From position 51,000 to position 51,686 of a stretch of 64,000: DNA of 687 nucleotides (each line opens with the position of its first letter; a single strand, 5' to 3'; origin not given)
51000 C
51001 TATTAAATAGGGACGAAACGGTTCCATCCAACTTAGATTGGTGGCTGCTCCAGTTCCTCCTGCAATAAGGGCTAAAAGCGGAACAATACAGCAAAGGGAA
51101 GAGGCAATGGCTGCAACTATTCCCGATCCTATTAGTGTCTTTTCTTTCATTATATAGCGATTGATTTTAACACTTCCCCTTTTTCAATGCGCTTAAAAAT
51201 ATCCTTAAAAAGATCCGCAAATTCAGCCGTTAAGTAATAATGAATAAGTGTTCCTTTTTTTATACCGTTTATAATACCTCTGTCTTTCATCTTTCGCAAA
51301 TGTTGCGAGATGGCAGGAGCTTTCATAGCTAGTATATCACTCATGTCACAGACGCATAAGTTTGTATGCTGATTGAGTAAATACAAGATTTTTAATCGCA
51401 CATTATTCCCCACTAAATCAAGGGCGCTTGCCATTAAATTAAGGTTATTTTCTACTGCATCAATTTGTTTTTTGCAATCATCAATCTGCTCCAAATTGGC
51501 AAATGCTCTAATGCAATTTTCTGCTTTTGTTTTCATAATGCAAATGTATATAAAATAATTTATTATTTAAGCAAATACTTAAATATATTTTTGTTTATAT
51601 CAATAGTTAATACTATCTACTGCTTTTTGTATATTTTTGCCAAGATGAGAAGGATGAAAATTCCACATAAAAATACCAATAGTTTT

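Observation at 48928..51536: Five-gene Cys-rich mer-like operon spanning cytoplasm to cell surface, with no MerA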

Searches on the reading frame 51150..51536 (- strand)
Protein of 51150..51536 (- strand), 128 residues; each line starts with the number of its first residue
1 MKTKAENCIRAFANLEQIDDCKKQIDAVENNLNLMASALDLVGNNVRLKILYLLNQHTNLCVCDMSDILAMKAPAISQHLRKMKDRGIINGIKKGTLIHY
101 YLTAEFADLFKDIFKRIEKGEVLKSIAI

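Call 3: search_protein_families(library=pfam, proteins=[window:51150-51536:-], max_evalue=1)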
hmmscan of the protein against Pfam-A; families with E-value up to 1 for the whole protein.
window:51150-51536:- (128 aa): 13 families
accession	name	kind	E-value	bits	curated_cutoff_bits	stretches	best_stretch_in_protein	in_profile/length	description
PF01022.26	HTH_5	-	1.3e-13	51.1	22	1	46-90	3-46/47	Bacterial regulatory protein, arsR family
PF13412.12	HTH_24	-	0.00031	20.7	21.9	1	46-89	4-47/48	Winged helix-turn-helix DNA-binding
PF01047.28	MarR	-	0.0022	18.3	24.6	1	46-90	4-48/59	MarR family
PF13601.12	HTH_34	-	0.0031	18.1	27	1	46-110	1-69/80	Winged helix DNA-binding domain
PF12840.13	HTH_20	-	0.0065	16.9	27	1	44-90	3-49/51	Helix-turn-helix domain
PF13545.12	HTH_Crp_2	-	0.02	15.3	27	1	64-93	27-56/70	Crp-like helix-turn-helix domain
PF04869.20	Uso1_p115_head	-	0.094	12.2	28.2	1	90-119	281-311/313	Uso1 / p115 like vesicle tethering protein, head region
PF01325.25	Fe_dep_repress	-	0.096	13.3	26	1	50-89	12-52/60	Iron dependent repressor, N-terminal DNA binding domain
PF24038.1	DUF7347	-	0.11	13.3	27.6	1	36-85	2-54/77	Domain of unknown function (DUF7347)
PF04079.22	SMC_ScpB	-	0.12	12.4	27.4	1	67-111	102-150/160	Segregation and condensation complex subunit ScpB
PF02475.24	TRM5-TYW2_MTfase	-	0.14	12.5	28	1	52-119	91-154/164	TRM5/TYW2 methyltransferase domain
PF24034.1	DUF7343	-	0.16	12.3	27.6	1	74-95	33-54/62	Domain of unknown function (DUF7343)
PF12802.13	MarR_2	-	0.22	12.1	27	1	51-89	11-50/61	MarR family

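Call 4: search_protein_families(library=ncbifam, proteins=[window:51150-51536:-], max_evalue=1)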
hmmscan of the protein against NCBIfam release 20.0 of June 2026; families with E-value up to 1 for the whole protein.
window:51150-51536:- (128 aa): 15 families
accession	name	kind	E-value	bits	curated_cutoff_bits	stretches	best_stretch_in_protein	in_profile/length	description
NF033788.1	HTH_metalloreg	subfamily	1.4e-18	66.5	55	1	36-105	2-71/77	metalloregulator ArsR/SmtB family transcription factor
NF007528.0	PRK10141.1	subfamily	9.1e-11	41.6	97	1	41-106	12-77/117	metalloregulator ArsR/SmtB family transcription factor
NF033789.1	repress_SdpR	subfamily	2.4e-09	37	100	1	44-105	7-67/79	autorepressor SdpR family transcription factor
NF052532.1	TransRegPagRBaca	equivalog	8.8e-09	35.4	170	1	35-103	17-84/99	transcriptional repressor PagR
NF041413.1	ArsR_Rv2640c_fam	equivalog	1.3e-06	28.8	155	1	36-103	33-102/118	Rv2640c family ArsR-like transcriptional regulator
NF040642.1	sulf_sens_BigR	equivalog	8.4e-06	25.8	155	1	32-108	7-82/95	sulfite-sensing transcriptional repressor BigR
NF053602.1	Phr_regulator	exception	3.8e-05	23.3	320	1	36-91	3-57/191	heat shock transcription regulator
NF045707.1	Dbac_1936_reg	equivalog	8.2e-05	22.6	115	1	32-104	4-75/99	ArsR/SmtB-type metalloregulator TsoR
NF053755.1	MsvR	equivalog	0.0019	17.9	220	1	38-90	6-57/236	transcriptional factor MsvR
NF047500.1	choline_R_CudC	equivalog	0.0074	16.1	218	1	26-115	5-98/171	choline uptake/conversion transcriptional regulator CudC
NF047906.1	CdPbTransRegCmtR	equivalog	0.019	14.8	150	1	43-103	19-78/104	Cd(II)/Pb(II)-sensing metalloregulatory transcriptional regulator CmtR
NF047699.2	sulf_reg_SurR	exception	0.025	14.3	250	1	7-84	123-202/221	sulfur metabolism transcriptional regulator SurR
NF005061.0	PRK06474.1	equivalog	0.036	14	121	1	37-94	3-62/178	hypothetical protein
NF047730.1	tRNAMtaseTrm5b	equivalog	0.037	13.2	600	1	54-119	235-296/330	tRNA (guanine(37)-N1)-methyltransferase Trm5b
NF007197.1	PRK09618.1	equivalog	0.061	13.3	129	1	11-49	58-96/138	flagellar hook assembly protein FlgD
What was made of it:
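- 51150..51536 (-): ArsR/SmtB-family metalloregulator, 128 aa, with invariant Cys8, Cys61 and Cys63 (CIR...LCVCD). Calls 3 and 4 (PF01022, NF033788).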
